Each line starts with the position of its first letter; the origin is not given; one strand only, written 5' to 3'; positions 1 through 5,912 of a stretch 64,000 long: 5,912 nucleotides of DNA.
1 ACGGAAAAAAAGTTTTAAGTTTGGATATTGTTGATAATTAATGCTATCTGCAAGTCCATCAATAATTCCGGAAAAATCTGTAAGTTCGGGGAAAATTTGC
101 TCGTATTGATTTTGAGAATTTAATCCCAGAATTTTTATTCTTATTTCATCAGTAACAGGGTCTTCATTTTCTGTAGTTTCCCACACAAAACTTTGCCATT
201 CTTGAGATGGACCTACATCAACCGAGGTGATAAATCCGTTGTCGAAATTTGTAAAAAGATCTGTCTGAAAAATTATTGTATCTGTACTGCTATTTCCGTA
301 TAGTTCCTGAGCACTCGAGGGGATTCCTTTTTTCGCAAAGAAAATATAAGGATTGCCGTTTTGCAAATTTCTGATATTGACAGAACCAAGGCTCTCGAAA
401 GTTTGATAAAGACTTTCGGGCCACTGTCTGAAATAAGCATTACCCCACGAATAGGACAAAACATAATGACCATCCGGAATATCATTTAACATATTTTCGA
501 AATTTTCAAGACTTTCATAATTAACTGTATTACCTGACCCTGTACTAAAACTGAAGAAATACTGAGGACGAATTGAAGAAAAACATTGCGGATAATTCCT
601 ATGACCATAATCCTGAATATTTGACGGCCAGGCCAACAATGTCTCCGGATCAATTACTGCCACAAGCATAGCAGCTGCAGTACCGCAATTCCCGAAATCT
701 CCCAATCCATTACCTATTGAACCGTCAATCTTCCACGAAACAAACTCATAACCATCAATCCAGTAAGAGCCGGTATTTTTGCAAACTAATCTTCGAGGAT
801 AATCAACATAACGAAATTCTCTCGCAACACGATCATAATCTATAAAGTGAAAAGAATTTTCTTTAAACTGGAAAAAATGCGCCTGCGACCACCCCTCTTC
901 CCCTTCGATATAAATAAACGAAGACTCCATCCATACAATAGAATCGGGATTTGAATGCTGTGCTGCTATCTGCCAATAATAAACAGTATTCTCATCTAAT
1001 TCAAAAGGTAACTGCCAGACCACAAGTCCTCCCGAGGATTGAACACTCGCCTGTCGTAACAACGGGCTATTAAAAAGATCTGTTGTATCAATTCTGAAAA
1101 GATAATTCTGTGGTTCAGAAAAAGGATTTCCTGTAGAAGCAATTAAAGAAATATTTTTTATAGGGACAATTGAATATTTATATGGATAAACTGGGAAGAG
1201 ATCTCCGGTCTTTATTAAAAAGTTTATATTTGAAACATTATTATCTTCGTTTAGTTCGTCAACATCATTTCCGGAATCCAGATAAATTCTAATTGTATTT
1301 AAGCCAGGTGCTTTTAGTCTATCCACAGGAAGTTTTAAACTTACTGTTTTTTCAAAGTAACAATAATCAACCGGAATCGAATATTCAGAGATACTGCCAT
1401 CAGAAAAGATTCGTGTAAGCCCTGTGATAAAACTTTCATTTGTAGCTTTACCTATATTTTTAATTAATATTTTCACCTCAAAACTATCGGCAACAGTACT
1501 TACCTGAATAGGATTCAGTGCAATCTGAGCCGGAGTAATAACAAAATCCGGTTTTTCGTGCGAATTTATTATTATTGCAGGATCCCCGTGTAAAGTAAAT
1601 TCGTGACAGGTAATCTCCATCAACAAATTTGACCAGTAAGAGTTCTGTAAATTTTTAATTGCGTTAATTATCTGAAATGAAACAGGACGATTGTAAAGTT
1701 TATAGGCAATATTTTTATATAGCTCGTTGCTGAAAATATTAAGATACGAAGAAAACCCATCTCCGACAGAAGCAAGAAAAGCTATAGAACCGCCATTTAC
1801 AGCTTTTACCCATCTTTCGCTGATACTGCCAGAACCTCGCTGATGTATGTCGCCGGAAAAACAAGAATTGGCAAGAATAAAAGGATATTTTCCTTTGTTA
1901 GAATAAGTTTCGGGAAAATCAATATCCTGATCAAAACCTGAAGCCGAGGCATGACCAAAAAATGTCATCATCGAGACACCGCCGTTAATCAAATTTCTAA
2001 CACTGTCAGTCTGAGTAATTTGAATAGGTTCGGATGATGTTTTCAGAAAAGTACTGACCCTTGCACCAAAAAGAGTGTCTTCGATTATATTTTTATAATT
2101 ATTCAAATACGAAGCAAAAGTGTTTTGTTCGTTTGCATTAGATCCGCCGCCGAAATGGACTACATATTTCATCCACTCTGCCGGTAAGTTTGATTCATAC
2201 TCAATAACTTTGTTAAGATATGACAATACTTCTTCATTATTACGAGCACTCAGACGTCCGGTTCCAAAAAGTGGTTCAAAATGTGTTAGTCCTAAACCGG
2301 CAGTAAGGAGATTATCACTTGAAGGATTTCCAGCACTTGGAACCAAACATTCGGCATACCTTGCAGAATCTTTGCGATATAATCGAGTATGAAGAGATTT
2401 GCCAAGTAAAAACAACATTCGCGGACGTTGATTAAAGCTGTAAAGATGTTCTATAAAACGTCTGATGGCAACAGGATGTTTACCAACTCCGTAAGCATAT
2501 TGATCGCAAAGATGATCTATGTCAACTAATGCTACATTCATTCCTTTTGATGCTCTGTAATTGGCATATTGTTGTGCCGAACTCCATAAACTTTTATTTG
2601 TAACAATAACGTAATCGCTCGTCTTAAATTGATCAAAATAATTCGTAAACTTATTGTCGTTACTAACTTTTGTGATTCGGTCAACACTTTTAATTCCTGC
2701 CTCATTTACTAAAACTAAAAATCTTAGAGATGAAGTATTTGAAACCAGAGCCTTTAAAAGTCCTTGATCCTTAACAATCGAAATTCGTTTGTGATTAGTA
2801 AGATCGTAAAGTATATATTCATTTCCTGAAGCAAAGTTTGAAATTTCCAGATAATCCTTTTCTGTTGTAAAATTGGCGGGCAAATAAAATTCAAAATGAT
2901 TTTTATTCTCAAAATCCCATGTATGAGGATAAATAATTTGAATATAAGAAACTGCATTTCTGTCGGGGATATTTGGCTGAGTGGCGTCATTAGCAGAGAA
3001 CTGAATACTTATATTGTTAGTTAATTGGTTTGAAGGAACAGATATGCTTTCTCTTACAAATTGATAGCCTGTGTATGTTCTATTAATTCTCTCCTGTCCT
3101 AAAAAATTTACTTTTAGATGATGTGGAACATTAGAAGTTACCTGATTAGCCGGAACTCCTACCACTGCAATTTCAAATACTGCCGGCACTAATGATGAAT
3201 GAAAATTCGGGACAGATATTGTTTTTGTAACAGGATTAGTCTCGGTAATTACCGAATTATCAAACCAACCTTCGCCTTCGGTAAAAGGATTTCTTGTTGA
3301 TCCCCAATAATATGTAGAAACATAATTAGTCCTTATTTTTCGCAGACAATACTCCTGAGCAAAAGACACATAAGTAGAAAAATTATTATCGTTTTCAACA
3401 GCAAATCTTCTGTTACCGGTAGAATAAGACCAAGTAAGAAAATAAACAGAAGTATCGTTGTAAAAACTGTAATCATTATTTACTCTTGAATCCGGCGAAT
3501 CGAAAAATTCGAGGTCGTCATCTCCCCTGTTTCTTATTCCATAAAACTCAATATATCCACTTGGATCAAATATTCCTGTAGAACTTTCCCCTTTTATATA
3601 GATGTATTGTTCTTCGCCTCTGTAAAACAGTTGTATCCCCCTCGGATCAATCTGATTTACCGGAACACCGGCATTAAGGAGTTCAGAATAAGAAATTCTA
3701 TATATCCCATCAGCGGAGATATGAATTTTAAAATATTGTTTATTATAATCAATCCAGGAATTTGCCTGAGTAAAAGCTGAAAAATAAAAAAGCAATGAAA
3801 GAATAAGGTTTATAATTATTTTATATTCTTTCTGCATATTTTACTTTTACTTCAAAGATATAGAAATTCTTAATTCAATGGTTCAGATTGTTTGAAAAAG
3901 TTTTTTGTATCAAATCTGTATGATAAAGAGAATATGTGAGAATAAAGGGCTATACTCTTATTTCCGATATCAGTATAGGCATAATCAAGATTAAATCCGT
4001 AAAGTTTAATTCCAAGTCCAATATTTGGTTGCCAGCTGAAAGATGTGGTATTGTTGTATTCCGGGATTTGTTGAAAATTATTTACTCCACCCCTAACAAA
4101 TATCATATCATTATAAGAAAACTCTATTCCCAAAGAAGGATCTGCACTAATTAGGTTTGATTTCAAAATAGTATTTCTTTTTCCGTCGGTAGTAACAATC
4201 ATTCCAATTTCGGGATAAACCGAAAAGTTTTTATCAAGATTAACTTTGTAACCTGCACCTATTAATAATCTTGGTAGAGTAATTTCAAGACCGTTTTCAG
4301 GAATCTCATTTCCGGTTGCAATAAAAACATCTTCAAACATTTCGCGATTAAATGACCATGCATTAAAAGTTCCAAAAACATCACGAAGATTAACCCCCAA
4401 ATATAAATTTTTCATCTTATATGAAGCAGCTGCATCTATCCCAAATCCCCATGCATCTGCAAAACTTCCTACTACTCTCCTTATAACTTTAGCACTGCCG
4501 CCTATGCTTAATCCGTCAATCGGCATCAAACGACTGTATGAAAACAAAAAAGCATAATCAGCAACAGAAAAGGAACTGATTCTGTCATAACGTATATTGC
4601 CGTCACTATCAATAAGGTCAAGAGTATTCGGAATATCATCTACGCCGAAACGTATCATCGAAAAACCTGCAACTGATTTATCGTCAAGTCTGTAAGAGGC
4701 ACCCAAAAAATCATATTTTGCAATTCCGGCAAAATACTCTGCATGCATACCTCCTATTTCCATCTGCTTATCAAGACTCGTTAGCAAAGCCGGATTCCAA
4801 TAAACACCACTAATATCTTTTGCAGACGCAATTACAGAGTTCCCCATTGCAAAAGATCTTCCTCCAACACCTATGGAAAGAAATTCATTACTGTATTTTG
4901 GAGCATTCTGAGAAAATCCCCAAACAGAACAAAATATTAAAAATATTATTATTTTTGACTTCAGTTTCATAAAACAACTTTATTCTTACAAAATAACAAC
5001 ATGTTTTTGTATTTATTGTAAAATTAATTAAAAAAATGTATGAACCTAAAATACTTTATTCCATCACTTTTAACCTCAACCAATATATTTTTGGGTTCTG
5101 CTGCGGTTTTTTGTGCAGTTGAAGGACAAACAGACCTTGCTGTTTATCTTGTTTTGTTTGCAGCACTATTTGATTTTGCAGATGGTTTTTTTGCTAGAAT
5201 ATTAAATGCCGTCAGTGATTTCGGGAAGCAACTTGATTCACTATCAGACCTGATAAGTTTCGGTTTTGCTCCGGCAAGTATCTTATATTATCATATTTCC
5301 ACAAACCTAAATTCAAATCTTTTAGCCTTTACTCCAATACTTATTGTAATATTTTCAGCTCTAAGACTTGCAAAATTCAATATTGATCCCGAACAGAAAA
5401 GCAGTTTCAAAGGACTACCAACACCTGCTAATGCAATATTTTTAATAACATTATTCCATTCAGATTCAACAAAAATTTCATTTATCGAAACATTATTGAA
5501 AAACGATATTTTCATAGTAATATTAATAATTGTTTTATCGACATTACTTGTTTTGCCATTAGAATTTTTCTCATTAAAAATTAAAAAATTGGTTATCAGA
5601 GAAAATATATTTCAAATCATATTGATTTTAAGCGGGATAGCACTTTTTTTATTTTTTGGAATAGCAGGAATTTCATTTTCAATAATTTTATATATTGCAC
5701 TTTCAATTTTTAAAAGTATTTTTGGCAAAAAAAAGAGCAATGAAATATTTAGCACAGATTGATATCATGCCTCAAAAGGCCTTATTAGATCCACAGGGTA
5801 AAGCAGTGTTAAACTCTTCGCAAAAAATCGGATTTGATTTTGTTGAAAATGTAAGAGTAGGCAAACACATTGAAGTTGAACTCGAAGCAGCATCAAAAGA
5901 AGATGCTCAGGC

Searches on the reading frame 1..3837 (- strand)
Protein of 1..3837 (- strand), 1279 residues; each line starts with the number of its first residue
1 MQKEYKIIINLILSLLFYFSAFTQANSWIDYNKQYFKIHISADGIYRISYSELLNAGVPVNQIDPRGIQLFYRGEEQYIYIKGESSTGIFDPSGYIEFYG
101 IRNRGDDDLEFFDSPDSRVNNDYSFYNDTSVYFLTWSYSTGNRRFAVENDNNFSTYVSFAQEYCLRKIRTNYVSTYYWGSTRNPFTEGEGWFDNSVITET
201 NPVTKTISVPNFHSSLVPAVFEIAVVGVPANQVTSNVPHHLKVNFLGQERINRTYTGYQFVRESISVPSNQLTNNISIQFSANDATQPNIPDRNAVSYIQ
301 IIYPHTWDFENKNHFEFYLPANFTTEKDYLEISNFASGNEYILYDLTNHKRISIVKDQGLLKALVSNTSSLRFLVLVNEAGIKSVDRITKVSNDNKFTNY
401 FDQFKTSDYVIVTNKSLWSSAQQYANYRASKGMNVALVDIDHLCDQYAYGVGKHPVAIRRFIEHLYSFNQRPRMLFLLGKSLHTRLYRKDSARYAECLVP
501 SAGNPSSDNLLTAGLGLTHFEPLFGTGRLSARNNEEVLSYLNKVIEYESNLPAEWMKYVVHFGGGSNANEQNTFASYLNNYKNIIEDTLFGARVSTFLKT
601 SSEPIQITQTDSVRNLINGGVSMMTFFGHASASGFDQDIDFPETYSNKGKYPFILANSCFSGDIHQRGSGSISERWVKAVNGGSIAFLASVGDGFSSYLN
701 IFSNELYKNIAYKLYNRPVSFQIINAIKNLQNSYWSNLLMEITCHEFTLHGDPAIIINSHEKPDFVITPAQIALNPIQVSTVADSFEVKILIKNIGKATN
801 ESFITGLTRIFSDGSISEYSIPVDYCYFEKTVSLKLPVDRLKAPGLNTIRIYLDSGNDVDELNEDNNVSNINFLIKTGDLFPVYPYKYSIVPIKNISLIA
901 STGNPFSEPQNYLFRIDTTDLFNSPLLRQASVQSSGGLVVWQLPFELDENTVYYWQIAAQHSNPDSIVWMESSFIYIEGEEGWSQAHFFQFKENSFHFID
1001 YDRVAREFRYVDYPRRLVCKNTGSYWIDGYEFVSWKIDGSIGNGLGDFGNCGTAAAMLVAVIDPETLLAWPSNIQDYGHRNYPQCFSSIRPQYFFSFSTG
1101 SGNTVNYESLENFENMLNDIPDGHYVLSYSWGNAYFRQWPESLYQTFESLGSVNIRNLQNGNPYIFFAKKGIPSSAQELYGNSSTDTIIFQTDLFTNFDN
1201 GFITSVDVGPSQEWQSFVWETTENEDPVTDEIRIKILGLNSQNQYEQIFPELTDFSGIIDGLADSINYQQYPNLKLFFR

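Call 32: search_protein_families(library=ncbifam, proteins=[window:1-3837:-], max_evalue=0.00001)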
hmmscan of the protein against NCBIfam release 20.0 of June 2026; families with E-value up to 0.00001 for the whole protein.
window:1-3837:- (1279 aa): 2 families
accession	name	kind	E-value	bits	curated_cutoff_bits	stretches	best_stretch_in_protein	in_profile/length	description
NF052324.1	PorU_rel_Nterm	equivalog_domain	4.1e-223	743.2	450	1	11-867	6-879/879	putative type IX secretion system sortase PorU2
NF033707.1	T9SS_sortase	equivalog_domain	2.4e-45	154.6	420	2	33-482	5-444/1095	type IX secretion system sortase PorU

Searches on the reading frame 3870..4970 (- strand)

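Call 32: search_protein_families(library=ncbifam, proteins=[window:3870-4970:-], max_evalue=0.00001)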
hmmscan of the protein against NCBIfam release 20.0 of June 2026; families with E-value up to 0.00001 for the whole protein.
window:3870-4970:- (366 aa): 4 families
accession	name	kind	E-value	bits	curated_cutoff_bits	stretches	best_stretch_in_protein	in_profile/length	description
NF052325.1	PorVQ2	equivalog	6.5e-140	466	325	1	10-353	9-353/354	putative type IX sorting system protein PorV2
NF033709.1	PorV_fam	subfamily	2.5e-31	109.4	90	1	29-353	5-326/326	PorV/PorQ family protein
NF033711.1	T9SS_PorQ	equivalog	3e-17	62.7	220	1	7-352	6-334/335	type IX secretion system protein PorQ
NF033710.1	T9SS_OM_PorV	equivalog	1.9e-10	40.5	250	1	23-165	21-157/367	type IX secretion system outer membrane channel protein PorV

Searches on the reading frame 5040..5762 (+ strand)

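Call 32: search_protein_families(library=ncbifam, proteins=[window:5040-5762:+], max_evalue=0.00001)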
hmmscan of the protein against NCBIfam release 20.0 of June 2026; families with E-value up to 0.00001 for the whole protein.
window:5040-5762:+ (240 aa): 7 families
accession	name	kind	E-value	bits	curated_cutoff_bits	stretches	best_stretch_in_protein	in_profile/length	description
TIGR00473.1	pssA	equivalog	2.5e-35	121.8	107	1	13-175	2-151/153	CDP-diacylglycerol--serine O-phosphatidyltransferase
NF038087.1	arch_ser_synth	exception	5.5e-29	101.3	240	1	7-219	6-208/216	archaetidylserine synthase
TIGR04217.1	archae_ser_T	exception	6.1e-28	98.1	200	1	6-219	8-213/221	archaetidylserine synthase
NF038086.1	anchor_synt_A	exception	1e-15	58.1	200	1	11-205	13-201/222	protein sorting system archaetidylserine synthase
NF052561.1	PIPSynBT1523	equivalog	2.9e-07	30.4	350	1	34-163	63-194/232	hypothetical protein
NF045883.1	PIPSynth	equivalog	3.7e-07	30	170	1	21-106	39-124/197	phosphatidylinositol phosphate synthase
TIGR00560.1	pgsA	equivalog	4.4e-07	30.6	109.1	1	32-76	34-78/183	CDP-diacylglycerol--glycerol-3-phosphate 3-phosphatidyltransferase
